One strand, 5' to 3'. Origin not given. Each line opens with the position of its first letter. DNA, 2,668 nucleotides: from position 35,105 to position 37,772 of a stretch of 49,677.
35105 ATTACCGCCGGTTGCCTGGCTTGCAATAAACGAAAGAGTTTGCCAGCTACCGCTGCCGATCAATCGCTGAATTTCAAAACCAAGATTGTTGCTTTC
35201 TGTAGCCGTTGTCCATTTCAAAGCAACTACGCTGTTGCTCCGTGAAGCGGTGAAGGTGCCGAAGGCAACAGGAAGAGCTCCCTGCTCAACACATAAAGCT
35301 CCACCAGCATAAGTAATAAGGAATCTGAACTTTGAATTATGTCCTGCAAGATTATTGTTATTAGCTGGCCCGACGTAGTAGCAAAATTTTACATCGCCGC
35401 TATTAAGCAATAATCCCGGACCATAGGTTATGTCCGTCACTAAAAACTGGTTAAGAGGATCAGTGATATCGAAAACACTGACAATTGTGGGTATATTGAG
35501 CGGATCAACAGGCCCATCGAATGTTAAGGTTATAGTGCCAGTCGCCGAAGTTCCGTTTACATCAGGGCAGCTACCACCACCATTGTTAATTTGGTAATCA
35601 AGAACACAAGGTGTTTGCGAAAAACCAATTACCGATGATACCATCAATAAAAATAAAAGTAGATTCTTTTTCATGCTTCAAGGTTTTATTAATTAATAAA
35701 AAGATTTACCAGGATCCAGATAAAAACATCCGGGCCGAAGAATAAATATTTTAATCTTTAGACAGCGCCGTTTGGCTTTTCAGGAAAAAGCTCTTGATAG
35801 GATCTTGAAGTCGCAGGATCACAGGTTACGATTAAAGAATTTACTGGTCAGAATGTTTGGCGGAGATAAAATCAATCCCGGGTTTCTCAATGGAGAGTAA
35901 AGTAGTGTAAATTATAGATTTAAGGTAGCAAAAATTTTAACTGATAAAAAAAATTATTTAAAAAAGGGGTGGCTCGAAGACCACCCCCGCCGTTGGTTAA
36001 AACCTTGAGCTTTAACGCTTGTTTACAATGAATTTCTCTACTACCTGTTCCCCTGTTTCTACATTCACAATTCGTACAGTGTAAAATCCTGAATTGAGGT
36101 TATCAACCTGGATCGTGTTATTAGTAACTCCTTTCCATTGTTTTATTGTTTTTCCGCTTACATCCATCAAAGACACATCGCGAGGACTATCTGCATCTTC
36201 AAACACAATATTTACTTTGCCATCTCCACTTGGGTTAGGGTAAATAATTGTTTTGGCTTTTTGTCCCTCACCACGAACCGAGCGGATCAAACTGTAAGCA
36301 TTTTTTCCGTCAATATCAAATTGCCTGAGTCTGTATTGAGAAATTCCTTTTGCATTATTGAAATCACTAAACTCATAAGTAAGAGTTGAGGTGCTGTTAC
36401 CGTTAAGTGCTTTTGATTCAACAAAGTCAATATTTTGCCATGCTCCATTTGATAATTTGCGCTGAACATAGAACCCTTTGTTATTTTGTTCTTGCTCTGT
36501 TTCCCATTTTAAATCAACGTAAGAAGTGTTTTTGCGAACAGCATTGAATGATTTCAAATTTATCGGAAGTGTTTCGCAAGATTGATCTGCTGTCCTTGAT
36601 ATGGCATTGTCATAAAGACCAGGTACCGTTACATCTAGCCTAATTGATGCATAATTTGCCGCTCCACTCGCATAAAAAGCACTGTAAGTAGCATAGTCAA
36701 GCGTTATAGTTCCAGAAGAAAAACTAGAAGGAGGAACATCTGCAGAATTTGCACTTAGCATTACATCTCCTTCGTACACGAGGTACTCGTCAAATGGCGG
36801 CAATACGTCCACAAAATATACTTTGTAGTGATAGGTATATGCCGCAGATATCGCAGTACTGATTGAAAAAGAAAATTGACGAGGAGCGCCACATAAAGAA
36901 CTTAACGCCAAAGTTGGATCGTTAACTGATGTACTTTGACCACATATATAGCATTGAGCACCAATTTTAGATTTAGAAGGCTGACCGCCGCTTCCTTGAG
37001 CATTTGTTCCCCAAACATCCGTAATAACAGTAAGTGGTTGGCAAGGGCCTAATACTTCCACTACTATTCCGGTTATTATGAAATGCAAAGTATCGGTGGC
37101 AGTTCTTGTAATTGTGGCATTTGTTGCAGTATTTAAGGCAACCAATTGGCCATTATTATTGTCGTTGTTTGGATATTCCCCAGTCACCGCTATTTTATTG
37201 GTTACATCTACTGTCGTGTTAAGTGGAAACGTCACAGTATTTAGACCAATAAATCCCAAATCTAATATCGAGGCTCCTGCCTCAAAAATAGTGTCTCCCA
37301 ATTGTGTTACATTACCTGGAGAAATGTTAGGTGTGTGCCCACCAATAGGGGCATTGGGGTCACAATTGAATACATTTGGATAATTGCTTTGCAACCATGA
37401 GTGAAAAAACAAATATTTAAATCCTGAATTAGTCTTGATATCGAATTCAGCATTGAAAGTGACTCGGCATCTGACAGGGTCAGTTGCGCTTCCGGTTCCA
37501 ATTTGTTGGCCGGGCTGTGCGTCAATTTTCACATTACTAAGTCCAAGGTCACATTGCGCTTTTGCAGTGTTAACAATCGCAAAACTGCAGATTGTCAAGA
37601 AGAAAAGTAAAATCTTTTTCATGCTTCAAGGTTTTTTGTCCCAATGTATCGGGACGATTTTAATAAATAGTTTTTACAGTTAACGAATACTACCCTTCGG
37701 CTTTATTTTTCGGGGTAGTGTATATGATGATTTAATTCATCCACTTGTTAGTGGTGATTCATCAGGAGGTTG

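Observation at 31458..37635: Four-gene tandem family of T9SS cargo proteins: one shared stalk + sorting module carrying two different, unrecognisable head domains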

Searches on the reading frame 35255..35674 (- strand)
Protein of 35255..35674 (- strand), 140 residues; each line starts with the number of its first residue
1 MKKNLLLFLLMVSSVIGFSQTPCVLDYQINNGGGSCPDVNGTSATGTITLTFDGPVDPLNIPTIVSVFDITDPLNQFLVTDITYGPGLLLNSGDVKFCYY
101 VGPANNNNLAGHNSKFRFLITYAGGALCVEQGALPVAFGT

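Call 10: find_homologous_proteins(query=window:35255-35674:-, max_evalue=0.001)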
Query window:35255-35674:- (140 aa): 11 proteins with E <= 0.001 among 45 candidates.
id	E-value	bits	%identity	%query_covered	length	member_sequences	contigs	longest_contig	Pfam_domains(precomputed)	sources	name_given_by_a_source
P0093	2.1e-73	263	84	99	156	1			-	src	-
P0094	6.5e-64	232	82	91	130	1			-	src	-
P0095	4.2e-58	213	73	99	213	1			-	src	-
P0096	7.3e-58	213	73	99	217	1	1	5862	-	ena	-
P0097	2.3e-56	208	71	99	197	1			-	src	-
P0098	1.6e-55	205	68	99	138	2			-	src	-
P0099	5.3e-55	203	71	94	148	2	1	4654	-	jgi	jgi:hypothetical protein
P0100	7.4e-43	164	73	71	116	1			-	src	-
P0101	1.7e-39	153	62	83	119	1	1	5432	-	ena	-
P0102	1.7e-36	143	69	69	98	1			-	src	-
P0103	2.1e-7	49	77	24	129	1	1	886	PF18962.8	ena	-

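Call 19: find_encoding_contigs(protein=P0096, flank=6000, max_places=2)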
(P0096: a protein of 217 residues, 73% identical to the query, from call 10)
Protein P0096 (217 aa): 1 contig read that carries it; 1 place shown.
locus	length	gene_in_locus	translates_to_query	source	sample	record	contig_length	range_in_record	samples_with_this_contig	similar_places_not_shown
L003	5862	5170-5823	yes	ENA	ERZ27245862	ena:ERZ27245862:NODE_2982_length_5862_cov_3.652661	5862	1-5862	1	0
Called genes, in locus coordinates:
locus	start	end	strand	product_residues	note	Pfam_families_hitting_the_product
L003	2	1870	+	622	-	?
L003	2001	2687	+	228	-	PF02224:Cytidylate_kin, PF13189:Cytidylate_kin2, PF13238:AAA_18 (faint)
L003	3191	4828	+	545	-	PF00932:LTD, PF18962:Por_Secre_tail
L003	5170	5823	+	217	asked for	-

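Call 34: search_protein_representatives(alignment_id=A4)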
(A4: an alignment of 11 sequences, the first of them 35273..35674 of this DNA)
Query: 11 sequences, 134 profile positions. Proteins with E-value up to 0.001 (for the whole library): 23; up to 1e-10: 13; up to 1e-30: 5. The best 23 are listed.
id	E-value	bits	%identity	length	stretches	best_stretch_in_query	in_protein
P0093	8.8e-71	252.3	-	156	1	1-134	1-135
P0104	8.5e-49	181.1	-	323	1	3-125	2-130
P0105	8.5e-42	158.4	-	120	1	1-118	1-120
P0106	9.7e-36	138.8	-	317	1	3-124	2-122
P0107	9.8e-31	122.6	-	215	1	3-125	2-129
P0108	9.4e-29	116.2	-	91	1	1-88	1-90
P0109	1.3e-27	112.5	-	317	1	1-132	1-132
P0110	2.7e-21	92.1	-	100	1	1-99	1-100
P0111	2.3e-17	79.3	-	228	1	1-132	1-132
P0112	6.3e-17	77.9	-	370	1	23-132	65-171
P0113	9.9e-17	77.3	-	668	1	23-129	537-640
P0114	4.2e-16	75.2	-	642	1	23-132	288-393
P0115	1.9e-11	60.2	-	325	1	1-126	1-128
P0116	3.4e-10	56.1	-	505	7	65-108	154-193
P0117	3.9e-09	52.7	-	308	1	1-124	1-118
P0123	2.1e-05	40.7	-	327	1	3-108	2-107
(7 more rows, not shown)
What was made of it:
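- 34721..35674 (-): Gene B, 317 aa. Signal peptide aa 1-19, short 4-Cys head aa 20-132 (35279-35617), stalk aa 133-237 (34964-35278), CTD aa 238-317 (34724-34963). The short-head family has 23 representative clusters among 1.84 billion proteins (call 34).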

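Call 35: search_protein_families(library=pfam, proteins=[P0104, P0106, P0109, P0112, P0113, P0114, P0115, P0116, P0117, P0123], max_evalue=0.01)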
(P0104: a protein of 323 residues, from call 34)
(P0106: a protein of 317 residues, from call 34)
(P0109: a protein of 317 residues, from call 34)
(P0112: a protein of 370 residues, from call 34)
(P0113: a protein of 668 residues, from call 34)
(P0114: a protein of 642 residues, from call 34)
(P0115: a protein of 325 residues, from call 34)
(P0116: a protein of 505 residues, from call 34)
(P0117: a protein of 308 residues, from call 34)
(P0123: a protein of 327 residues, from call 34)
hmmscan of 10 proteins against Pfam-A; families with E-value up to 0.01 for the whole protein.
P0104 (323 aa): 1 family
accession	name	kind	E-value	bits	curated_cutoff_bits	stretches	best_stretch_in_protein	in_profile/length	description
PF18962.6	Por_Secre_tail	-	8.9e-08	32.8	27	1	247-320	1-75/75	Secretion system C-terminal sorting domain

P0106 (317 aa): 1 family
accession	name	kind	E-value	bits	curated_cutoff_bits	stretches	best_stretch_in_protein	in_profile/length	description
PF18962.6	Por_Secre_tail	-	1.2e-08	35.6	27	1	243-314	1-75/75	Secretion system C-terminal sorting domain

P0109 (317 aa): 1 family
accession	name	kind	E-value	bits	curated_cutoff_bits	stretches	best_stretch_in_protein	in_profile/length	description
PF18962.6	Por_Secre_tail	-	3.2e-08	34.2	27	1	243-314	3-75/75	Secretion system C-terminal sorting domain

P0112 (370 aa): 2 families
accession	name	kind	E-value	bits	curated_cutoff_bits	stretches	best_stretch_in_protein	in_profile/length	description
PF23237.1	HYR_4C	-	6.3e-09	36.3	27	1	250-296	24-71/73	HYR-like domain with 4 cysteines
PF13750.12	Big_3_3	-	0.0013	18.8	27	0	193-228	17-53/157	Bacterial Ig-like domain (group 3)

P0113 (668 aa): 1 family
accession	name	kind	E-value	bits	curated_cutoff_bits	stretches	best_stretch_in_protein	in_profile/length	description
PF23237.1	HYR_4C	-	7.9e-10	39.2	27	2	339-395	13-69/73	HYR-like domain with 4 cysteines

P0114 (642 aa): 4 families
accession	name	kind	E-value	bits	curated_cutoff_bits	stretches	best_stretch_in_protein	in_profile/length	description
PF23237.1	HYR_4C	-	7e-29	100.2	27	4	532-604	4-73/73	HYR-like domain with 4 cysteines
PF02494.22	HYR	-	1.3e-06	29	21.7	0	75-145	4-76/81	HYR domain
PF13750.12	Big_3_3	-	2e-06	28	27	0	211-241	20-50/157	Bacterial Ig-like domain (group 3)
PF00048.25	IL8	-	0.0034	18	21.3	0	84-108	23-47/60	Small cytokines (intecrine/chemokine), interleukin-8 like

P0115 (325 aa): 1 family
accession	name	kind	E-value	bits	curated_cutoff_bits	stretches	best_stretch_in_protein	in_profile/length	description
PF18962.6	Por_Secre_tail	-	4e-11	43.5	27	1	246-319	1-75/75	Secretion system C-terminal sorting domain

P0116 (505 aa): 2 families
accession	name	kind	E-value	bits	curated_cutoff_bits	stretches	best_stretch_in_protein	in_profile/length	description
PF00191.25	Annexin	-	4.4e-11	43.2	25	0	334-355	45-66/66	Annexin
PF22202.1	C2c1_helical_1st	-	5.5e-05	22.9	27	0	17-43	14-39/340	CRISPR-associated endonuclease C2c1 first helical domain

P0117 (308 aa): 2 families
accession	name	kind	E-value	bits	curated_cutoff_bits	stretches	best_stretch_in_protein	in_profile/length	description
PF18962.6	Por_Secre_tail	-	4.9e-09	36.8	27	1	239-307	1-75/75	Secretion system C-terminal sorting domain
PF19910.5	DUF6383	-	0.0059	17.2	23.7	0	249-300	19-70/74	Domain of unknown function (DUF6383)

P0123 (327 aa): 1 family
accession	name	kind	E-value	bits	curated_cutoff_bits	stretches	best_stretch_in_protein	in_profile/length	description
PF18962.6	Por_Secre_tail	-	4.5e-09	36.9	27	1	253-326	1-75/75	Secretion system C-terminal sorting domain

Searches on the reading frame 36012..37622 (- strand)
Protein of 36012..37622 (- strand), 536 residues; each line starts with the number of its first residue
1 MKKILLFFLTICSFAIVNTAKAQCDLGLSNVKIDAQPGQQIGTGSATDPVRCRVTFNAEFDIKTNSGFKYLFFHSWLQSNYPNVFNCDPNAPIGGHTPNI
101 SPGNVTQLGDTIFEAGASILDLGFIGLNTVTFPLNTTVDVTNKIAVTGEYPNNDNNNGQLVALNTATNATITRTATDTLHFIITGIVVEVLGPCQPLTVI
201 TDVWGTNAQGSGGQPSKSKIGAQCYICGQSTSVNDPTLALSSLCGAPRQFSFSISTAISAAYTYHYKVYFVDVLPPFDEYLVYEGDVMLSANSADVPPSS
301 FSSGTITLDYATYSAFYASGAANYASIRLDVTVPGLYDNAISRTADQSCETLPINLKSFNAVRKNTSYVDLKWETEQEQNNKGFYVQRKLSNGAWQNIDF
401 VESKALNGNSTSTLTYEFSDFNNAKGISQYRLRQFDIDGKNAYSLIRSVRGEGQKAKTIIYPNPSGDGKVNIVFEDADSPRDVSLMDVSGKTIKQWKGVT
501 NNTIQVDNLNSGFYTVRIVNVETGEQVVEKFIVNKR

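Call 3: search_protein_families(library=pfam, proteins=[window:36012-37622:-], max_evalue=1)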
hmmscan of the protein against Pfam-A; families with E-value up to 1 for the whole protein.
window:36012-37622:- (536 aa): 2 families
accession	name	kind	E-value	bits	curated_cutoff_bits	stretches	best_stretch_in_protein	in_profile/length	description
PF18962.6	Por_Secre_tail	-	1.9e-11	44.5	27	1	460-533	1-75/75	Secretion system C-terminal sorting domain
PF20098.4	DUF6488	-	0.069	13.5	27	0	489-527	54-92/110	Family of unknown function (DUF6488)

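Call 4: search_protein_families(library=ncbifam, proteins=[window:36012-37622:-], max_evalue=1)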
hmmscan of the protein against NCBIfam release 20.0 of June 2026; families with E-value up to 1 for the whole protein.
window:36012-37622:- (536 aa): 3 families
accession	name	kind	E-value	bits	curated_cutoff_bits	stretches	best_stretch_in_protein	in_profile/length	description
TIGR04183.1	Por_Secre_tail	domain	8.9e-12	44.8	23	1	460-534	1-72/72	T9SS type A sorting domain-containing protein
NF038113.1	T9SSA_dep_M36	equivalog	1.6e-07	29.9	885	1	451-533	786-868/869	T9SS-dependent M36 family metallopeptidase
NF052644.1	T9SS_DNase_Rie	equivalog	0.0084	15.5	260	1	471-530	193-247/251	T9SS-dependent surface endonuclease, AS87_RS02955 family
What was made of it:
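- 36012..37622 (-): Gene A, 536 aa. Signal peptide aa 1-22 (37557-37622), long Cys-rich head aa 23-350 (36573-37556), FN3-like stalk aa 351-455 (36258-36572), type A T9SS CTD aa 456-536 (36015-36257). PF18962 and TIGR04183 (calls 3, 4).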

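Call 7: search_solved_structures(query=window:36012-37622:-, max_evalue=10, show_alignments=2)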
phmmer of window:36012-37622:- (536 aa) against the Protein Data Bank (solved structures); distinct sequences matched with E-value up to 10: 1.
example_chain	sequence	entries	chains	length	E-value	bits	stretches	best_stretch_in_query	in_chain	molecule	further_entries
8glk_D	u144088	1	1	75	0.00053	21.9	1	458-534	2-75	Endonuclease I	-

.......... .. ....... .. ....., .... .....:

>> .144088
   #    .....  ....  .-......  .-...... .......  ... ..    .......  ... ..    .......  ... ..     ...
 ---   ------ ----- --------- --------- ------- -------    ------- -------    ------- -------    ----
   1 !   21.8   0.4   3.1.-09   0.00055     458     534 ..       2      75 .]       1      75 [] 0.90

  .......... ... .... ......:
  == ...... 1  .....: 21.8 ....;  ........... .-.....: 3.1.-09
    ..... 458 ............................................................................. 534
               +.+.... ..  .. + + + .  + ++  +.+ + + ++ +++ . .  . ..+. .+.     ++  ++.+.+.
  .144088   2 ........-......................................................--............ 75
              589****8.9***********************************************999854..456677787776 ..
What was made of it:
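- A solved T9SS CTD, 8glk_D, is the only PDB sequence match (call 7).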

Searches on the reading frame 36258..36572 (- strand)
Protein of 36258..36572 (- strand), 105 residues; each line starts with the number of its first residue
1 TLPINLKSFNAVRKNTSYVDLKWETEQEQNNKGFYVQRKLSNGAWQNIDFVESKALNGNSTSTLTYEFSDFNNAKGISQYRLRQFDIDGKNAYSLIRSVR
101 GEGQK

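Call 63: search_solved_structures(query=A9, max_evalue=10, show_alignments=2)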
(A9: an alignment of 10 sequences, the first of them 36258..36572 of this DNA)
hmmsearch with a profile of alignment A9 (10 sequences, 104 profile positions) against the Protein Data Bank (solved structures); distinct sequences matched with E-value up to 10: 0.
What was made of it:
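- On Fibronectin type III domain (PF00041), for the stalk: A stalk profile finds no PDB sequence (call 63).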

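Call 64: search_protein_families(library=pfam, alignment_id=A9, max_evalue=10)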
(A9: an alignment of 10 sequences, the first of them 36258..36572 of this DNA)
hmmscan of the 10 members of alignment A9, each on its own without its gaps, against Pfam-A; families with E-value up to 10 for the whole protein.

A. member 1, window:36258-36572:- (105 aa): 1 family
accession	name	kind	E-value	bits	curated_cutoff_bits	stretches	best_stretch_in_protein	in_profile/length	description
PF22633.2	F5_F8_type_C_2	-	0.027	15.5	27.8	1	16-65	32-78/91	NedA-like, galactose-binding domain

B. families by the number of members that match (of 10 scanned): 9 families
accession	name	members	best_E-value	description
PF22633.2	F5_F8_type_C_2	2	0.027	NedA-like, galactose-binding domain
PF00041.27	fn3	1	3.4e-05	Fibronectin type III domain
PF16349.10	DUF4978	1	0.033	Domain of unknown function (DUF4978)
PF25300.1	Fn3_Dep-1_3rd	1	0.064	Dep-1 third Fn3-like domain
PF03351.22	DOMON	1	0.066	DOMON domain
PF19029.5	DUF883_C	1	0.082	DUF883 C-terminal glycine zipper region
PF08101.16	Msb1-Mug8_dom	1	0.11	Meiotically up-regulated protein Msb1/Mug8 domain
PF06458.18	MucBP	1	0.16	MucBP domain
PF16362.10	YaiA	1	0.24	YaiA protein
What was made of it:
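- On Fibronectin type III domain (PF00041), for the stalk: The window's stalks give nothing better than E 0.027, to an unrelated family (call 64).
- One stalk member hits fn3 at E 3e-5 (call 64).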
